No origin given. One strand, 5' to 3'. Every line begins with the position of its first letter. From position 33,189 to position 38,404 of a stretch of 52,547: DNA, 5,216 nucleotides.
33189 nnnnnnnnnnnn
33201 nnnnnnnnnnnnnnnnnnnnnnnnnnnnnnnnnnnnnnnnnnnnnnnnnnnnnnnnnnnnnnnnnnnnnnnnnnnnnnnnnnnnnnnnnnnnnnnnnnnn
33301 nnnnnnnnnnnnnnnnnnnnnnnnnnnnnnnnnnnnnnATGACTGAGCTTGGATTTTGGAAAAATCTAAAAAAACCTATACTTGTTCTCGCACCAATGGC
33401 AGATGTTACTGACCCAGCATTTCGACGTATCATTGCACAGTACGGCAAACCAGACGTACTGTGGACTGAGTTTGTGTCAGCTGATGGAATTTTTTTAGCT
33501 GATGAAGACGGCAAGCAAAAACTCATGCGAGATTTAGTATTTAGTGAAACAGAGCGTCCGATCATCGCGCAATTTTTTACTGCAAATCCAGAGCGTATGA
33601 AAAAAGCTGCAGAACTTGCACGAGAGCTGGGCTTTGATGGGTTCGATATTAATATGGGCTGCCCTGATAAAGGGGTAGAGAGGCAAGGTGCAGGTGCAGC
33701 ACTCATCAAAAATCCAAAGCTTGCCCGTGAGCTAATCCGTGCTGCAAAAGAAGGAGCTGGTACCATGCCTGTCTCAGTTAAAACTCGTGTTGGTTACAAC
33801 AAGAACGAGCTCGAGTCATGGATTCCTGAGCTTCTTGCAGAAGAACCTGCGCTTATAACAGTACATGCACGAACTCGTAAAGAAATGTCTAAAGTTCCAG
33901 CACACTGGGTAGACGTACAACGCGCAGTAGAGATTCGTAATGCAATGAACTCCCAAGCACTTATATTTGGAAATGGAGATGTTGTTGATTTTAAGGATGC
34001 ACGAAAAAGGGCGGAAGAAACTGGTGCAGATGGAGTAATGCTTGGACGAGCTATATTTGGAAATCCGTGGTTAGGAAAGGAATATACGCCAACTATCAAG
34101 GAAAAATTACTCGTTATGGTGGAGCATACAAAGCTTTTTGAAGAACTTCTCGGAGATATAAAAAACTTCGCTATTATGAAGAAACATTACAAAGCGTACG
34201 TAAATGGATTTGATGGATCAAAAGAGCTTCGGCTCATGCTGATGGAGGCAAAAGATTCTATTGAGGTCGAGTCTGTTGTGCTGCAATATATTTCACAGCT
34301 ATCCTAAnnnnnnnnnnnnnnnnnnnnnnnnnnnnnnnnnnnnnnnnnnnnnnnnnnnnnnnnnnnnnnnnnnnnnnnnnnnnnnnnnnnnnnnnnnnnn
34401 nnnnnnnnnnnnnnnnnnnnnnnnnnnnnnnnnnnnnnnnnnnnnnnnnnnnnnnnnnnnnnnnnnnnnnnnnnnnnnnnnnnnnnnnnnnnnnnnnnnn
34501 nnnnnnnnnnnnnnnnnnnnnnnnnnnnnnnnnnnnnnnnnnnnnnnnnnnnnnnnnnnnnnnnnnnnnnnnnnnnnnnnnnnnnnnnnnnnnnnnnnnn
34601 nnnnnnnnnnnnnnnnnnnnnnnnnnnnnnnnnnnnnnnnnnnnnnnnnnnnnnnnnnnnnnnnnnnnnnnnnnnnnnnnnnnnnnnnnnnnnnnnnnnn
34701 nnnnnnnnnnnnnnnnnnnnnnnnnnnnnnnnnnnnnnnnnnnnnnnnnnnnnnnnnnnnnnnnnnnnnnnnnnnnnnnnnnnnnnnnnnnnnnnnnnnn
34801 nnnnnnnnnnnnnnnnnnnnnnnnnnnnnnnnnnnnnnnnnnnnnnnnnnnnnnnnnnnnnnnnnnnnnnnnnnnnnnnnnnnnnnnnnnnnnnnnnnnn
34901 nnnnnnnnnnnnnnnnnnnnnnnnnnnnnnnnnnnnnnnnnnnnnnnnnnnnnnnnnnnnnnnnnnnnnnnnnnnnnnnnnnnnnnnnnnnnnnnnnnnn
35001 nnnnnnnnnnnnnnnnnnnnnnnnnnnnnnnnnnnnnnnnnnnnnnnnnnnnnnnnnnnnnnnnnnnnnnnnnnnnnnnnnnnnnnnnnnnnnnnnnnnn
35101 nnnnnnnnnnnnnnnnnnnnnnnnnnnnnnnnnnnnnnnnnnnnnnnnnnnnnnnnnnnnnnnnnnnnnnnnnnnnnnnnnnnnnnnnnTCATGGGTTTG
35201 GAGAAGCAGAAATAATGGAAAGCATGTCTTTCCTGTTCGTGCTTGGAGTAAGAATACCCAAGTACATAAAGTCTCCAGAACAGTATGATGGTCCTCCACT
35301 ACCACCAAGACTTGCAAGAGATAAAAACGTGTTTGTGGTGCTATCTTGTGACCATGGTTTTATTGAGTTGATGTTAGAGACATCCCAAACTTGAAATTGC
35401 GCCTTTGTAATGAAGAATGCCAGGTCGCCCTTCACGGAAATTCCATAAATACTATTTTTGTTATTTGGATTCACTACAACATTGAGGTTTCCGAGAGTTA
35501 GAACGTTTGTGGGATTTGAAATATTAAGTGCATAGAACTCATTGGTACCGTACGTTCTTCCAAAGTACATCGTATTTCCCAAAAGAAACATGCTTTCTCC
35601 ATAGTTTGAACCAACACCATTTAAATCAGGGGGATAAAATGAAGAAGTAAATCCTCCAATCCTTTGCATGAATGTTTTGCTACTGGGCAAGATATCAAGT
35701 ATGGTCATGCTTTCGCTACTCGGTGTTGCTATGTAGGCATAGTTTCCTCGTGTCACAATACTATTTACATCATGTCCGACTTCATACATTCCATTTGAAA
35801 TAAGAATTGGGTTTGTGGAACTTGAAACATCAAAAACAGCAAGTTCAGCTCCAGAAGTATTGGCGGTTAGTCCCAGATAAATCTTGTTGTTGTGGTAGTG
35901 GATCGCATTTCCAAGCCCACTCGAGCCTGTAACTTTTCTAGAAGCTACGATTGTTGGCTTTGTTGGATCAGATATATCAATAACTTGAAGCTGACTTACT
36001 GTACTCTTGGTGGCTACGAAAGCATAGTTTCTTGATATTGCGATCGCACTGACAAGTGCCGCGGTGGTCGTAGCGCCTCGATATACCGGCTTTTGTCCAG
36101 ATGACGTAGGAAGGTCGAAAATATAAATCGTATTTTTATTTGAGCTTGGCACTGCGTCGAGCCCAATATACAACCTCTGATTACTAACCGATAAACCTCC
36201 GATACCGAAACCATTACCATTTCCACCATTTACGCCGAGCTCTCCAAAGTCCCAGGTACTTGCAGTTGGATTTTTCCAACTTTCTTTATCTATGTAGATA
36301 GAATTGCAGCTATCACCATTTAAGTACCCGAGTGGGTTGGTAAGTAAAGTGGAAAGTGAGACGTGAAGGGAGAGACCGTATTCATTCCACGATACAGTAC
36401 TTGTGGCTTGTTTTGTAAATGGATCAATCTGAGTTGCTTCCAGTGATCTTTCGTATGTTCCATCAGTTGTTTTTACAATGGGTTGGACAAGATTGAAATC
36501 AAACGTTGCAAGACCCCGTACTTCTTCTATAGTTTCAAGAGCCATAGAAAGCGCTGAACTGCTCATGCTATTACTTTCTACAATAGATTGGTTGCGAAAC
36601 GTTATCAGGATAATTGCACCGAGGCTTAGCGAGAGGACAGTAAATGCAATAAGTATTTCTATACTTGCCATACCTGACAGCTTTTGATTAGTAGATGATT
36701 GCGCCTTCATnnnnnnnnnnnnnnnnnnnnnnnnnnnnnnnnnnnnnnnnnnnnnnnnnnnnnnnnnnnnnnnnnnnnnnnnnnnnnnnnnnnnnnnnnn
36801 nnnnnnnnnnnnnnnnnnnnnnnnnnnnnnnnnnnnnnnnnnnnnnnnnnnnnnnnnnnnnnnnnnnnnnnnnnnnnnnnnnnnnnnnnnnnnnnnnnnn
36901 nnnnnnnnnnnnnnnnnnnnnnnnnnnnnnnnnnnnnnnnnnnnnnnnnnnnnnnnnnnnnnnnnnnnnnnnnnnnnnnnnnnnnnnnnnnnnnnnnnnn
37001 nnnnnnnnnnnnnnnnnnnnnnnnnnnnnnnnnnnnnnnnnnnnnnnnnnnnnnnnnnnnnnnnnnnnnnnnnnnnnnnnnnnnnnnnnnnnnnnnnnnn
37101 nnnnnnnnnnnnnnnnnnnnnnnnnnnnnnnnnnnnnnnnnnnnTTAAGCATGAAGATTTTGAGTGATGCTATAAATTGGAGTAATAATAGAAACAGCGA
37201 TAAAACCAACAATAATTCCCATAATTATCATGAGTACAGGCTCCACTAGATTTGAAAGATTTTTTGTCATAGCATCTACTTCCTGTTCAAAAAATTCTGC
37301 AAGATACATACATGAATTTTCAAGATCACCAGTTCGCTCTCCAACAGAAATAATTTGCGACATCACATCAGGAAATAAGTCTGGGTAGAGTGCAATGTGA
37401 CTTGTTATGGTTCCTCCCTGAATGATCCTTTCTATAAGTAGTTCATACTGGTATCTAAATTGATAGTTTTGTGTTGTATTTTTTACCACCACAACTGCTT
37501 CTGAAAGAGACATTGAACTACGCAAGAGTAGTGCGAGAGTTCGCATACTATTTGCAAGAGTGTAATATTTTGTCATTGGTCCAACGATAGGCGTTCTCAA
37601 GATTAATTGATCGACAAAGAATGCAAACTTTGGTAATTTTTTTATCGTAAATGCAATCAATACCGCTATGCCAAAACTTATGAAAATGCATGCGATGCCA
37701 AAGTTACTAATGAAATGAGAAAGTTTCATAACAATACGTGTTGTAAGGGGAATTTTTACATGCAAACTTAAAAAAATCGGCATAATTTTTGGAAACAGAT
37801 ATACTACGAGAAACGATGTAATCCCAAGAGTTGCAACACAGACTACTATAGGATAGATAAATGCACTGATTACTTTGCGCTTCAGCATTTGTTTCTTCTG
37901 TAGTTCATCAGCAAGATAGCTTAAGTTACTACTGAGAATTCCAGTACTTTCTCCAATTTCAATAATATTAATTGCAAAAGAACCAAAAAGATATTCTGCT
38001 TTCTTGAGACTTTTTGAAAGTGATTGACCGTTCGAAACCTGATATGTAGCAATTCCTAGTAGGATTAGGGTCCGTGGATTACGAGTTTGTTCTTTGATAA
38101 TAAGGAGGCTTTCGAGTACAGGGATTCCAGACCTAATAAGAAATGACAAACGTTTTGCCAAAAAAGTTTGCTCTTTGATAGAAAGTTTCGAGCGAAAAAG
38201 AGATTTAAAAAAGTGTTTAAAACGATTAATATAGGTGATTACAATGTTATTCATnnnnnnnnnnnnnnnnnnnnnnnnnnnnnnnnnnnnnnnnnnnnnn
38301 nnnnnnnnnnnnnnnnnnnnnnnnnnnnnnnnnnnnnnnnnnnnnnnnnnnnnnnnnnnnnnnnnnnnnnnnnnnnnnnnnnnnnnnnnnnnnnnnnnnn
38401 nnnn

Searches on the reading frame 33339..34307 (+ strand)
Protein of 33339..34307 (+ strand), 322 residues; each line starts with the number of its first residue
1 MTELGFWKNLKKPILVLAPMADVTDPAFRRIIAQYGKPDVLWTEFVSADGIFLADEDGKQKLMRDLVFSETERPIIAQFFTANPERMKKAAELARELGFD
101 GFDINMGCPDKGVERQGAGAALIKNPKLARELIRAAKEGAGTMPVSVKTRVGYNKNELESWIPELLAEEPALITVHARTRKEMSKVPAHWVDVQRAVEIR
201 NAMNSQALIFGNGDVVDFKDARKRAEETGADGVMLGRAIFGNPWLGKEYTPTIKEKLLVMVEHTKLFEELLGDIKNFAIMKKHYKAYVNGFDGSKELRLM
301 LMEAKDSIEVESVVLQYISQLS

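Call 7: search_protein_families(library=pfam, proteins=[window:33339-34307:+], max_evalue=0.001)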
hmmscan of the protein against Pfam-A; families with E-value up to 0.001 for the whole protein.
window:33339-34307:+ (322 aa): 1 family
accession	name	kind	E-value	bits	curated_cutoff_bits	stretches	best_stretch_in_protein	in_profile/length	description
PF01207.24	Dus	-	8.9e-62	209.4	20.4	1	17-315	2-303/311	Dihydrouridine synthase (Dus)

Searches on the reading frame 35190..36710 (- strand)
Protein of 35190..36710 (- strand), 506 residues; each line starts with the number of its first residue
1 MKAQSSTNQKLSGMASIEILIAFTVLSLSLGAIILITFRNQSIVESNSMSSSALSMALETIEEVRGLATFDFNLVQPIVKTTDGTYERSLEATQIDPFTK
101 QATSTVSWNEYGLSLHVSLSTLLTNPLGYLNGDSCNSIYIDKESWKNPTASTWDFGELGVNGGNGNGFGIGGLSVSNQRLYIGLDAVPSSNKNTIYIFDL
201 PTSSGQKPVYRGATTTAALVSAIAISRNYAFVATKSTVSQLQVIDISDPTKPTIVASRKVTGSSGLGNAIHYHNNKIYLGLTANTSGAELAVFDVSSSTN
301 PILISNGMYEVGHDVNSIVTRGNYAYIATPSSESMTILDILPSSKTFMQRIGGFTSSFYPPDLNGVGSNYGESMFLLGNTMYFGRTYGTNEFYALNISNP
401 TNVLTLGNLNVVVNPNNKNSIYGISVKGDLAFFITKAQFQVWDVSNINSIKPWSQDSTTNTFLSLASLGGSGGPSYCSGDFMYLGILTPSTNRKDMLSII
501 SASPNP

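Call 7: search_protein_families(library=pfam, proteins=[window:35190-36710:-], max_evalue=0.001)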
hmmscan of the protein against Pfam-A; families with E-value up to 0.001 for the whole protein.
window:35190-36710:- (506 aa): 2 families
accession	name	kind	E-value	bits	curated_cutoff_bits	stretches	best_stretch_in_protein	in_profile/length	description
PF08309.17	LVIVD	-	2.6e-14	52.7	20.2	1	221-257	5-39/42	LVIVD repeat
PF09826.15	Beta_propel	-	7.8e-06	25.5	22.4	1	228-309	316-401/495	Beta propeller domain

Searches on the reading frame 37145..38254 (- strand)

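Call 7: search_protein_families(library=pfam, proteins=[window:37145-38254:-], max_evalue=0.001)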
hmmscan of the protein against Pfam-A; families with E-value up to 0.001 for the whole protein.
window:37145-38254:- (369 aa): 1 family
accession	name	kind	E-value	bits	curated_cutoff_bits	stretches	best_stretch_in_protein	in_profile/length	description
PF00482.28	T2SSF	-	4.7e-47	159.5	25.2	2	238-359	3-125/125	Type II secretion system (T2SS), protein F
